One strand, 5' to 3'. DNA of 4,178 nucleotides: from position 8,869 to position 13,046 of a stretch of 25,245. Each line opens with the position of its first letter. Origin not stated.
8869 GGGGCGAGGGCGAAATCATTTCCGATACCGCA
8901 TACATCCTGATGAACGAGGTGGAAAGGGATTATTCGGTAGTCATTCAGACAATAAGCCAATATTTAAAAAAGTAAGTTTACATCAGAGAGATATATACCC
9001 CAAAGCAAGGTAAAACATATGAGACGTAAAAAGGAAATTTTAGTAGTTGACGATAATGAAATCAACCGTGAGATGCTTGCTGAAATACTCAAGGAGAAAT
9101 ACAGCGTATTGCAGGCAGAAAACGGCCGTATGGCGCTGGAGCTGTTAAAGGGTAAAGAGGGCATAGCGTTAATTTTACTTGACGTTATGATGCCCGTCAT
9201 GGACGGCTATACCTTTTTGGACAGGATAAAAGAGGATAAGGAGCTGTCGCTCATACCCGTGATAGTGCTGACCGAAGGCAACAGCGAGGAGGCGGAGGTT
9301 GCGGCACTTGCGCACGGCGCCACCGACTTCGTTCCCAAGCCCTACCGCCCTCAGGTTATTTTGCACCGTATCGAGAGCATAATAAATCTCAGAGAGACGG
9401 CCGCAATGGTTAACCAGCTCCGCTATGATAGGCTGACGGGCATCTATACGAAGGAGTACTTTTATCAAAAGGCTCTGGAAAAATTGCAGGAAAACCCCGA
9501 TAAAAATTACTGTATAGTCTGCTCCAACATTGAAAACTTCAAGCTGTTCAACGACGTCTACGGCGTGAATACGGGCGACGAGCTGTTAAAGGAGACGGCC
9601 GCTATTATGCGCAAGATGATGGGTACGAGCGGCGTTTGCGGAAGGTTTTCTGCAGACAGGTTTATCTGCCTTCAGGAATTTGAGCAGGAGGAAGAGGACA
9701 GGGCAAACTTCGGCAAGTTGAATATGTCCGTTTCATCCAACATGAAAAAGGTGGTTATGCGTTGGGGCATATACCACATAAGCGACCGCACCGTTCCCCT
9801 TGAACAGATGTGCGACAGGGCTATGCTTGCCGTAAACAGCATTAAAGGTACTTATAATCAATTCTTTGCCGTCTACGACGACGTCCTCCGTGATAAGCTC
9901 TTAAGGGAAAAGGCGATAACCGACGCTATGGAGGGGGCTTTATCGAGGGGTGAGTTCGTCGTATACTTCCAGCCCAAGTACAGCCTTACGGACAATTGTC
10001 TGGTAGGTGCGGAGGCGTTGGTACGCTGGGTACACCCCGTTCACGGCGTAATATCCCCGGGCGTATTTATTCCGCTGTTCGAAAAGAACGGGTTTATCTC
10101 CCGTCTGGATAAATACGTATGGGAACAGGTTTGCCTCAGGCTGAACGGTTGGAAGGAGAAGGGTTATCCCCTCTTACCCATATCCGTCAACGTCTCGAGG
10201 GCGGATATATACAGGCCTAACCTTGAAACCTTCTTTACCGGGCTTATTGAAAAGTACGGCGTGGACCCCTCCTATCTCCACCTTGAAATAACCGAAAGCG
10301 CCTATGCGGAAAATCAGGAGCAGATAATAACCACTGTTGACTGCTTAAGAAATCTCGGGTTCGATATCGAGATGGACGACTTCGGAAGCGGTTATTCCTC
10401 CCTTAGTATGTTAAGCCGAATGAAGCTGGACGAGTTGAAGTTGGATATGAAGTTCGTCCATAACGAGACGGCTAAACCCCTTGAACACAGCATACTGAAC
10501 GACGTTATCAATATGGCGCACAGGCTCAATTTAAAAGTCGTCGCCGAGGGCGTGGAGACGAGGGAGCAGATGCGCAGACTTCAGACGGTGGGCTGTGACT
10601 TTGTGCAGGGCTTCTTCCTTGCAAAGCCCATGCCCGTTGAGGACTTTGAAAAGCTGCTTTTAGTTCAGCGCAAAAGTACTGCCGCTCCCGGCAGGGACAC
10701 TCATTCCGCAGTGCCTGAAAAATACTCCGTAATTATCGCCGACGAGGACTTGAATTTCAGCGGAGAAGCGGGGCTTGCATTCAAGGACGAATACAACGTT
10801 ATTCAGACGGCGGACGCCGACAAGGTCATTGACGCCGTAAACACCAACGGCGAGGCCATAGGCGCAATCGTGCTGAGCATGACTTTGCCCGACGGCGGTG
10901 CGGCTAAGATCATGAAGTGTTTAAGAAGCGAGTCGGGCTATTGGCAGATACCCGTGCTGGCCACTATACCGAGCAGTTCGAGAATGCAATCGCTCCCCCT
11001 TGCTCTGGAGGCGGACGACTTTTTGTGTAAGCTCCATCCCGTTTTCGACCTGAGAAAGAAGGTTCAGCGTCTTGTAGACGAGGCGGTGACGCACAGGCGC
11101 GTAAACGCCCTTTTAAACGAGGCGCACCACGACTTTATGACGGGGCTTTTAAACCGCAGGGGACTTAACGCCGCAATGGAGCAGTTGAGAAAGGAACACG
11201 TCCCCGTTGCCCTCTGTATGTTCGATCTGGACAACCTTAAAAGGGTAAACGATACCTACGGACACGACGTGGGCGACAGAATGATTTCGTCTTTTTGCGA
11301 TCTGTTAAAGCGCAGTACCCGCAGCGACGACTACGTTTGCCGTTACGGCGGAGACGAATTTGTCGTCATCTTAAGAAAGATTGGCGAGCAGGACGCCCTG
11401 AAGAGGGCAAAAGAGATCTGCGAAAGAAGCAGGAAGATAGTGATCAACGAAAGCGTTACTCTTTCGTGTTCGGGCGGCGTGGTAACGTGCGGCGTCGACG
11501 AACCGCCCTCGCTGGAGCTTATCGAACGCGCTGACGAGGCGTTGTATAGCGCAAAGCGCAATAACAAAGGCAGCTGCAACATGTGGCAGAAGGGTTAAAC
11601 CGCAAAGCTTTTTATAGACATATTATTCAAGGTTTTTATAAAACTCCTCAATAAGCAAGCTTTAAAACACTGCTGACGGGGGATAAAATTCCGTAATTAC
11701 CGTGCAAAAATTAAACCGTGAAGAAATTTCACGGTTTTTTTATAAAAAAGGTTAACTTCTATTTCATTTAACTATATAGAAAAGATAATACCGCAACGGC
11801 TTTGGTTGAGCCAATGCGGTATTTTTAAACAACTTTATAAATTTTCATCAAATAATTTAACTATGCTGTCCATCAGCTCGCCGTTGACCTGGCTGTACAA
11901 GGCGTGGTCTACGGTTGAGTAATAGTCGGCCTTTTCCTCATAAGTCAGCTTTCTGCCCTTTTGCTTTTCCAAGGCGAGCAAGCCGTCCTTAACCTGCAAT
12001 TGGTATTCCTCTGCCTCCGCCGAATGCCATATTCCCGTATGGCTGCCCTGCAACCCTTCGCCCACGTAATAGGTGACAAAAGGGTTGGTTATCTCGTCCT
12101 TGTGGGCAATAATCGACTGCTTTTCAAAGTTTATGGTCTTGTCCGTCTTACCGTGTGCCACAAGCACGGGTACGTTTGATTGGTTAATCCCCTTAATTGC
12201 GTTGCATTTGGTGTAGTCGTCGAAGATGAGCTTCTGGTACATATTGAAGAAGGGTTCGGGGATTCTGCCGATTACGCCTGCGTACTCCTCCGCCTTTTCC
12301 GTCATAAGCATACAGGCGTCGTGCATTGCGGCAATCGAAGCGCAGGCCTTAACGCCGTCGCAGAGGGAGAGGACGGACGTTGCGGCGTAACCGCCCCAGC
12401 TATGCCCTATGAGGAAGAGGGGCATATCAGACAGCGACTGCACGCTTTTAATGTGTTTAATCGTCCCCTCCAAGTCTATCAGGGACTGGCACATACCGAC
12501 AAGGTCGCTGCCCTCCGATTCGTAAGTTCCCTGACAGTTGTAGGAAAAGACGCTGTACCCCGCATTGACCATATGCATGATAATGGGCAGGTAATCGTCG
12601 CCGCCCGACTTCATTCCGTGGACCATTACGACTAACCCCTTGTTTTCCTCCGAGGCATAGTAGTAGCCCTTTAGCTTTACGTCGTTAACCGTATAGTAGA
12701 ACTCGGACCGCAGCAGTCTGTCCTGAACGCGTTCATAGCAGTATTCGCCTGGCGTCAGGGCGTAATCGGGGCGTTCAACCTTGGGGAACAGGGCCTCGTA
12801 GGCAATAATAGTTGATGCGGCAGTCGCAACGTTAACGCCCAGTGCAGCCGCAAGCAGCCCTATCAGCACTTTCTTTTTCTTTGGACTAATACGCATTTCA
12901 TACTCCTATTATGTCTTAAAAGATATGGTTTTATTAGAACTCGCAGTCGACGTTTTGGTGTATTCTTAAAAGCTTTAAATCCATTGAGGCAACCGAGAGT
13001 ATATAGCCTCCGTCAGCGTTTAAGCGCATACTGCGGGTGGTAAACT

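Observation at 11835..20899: Eight-gene carrier-protein-dependent lipid acylation and transport operon; possible Gram-positive counterpart of Aas/LplT or a new lipid pathway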

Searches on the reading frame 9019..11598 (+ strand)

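Call 5: search_protein_families(library=pfam, proteins=[window:9019-11598:+], max_evalue=0.001)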
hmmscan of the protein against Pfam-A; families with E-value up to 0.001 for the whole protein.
window:9019-11598:+ (859 aa): 3 families
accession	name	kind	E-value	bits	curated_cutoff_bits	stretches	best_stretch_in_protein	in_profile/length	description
PF00563.25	EAL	-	2.7e-65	220.5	31.3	1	304-537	4-236/236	EAL domain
PF00990.26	GGDEF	-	1.7e-55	187.6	23.8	2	702-850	1-159/161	Diguanylate cyclase, GGDEF domain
PF00072.30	Response_reg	-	5.9e-29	100.9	30.2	1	7-118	1-110/111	Response regulator receiver domain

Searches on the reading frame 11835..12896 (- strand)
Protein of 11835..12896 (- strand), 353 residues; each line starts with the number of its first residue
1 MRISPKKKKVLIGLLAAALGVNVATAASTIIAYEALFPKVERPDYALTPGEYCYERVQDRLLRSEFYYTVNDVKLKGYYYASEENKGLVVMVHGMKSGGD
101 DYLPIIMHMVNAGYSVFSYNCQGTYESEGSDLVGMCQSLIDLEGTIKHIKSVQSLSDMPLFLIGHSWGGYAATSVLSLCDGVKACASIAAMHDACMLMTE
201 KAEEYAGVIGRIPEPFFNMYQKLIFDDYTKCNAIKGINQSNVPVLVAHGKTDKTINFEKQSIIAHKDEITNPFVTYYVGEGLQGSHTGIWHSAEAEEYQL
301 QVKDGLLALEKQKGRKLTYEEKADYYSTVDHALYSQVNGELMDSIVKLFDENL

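Call 3: search_protein_families(library=pfam, proteins=[window:11835-12896:-], max_evalue=0.01)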
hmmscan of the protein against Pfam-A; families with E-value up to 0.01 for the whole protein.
window:11835-12896:- (353 aa): 7 families
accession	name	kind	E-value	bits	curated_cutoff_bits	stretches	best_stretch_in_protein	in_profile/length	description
PF12146.15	Hydrolase_4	-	5.7e-16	59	27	1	84-197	2-116/239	Serine aminopeptidase, S33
PF00561.26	Abhydrolase_1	-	7.2e-07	29.5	25.8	1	88-200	2-111/245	alpha/beta hydrolase fold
PF02129.25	Peptidase_S15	-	2.2e-06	28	23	1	84-196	46-134/262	X-Pro dipeptidyl-peptidase (S15 family)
PF00326.27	Peptidase_S9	-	0.00038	20.4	22.6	1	153-259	59-162/213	Prolyl oligopeptidase family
PF05057.20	DUF676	-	0.0014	18.6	20.3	1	83-179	2-99/217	Putative serine esterase (DUF676)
PF12697.13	Abhydrolase_6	-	0.0019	19.3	26.3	1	89-214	1-117/217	Alpha/beta hydrolase family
PF20434.5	BD-FAE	-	0.0044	17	26.8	0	228-261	176-209/215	BD-FAE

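Call 4: search_protein_families(library=ncbifam, proteins=[window:11835-12896:-], max_evalue=0.01)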
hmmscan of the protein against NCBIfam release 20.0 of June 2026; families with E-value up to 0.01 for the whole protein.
window:11835-12896:- (353 aa): 6 families
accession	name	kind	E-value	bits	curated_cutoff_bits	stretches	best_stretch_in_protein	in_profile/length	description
TIGR01250.1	pro_imino_pep_2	subfamily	8.1e-07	28.9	167.65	1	82-194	20-132/288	proline iminopeptidase-family hydrolase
NF045948.1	ProImpepThrmp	equivalog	3.3e-06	26.8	500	1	66-172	5-109/291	proline iminopeptidase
NF047920.1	lactonase_UilS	equivalog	2.8e-05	24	400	1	71-204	9-144/285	UilS family quorum-quenching N-acyl-homoserine lactonase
NF050058.1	e_dPHAscl_type1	hypoth_equivalog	4.1e-05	23.2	150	1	145-262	91-199/276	extracellular catalytic domain type 1 short-chain-length polyhydroxyalkanoate depolymerase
TIGR01607.1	PST-A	paralog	0.0002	20.6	218.25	0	67-98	2-33/332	Plasmodium subtelomeric family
NF041096.1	esterase_EstD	equivalog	0.0052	15.9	600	0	141-185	226-268/421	esterase EstD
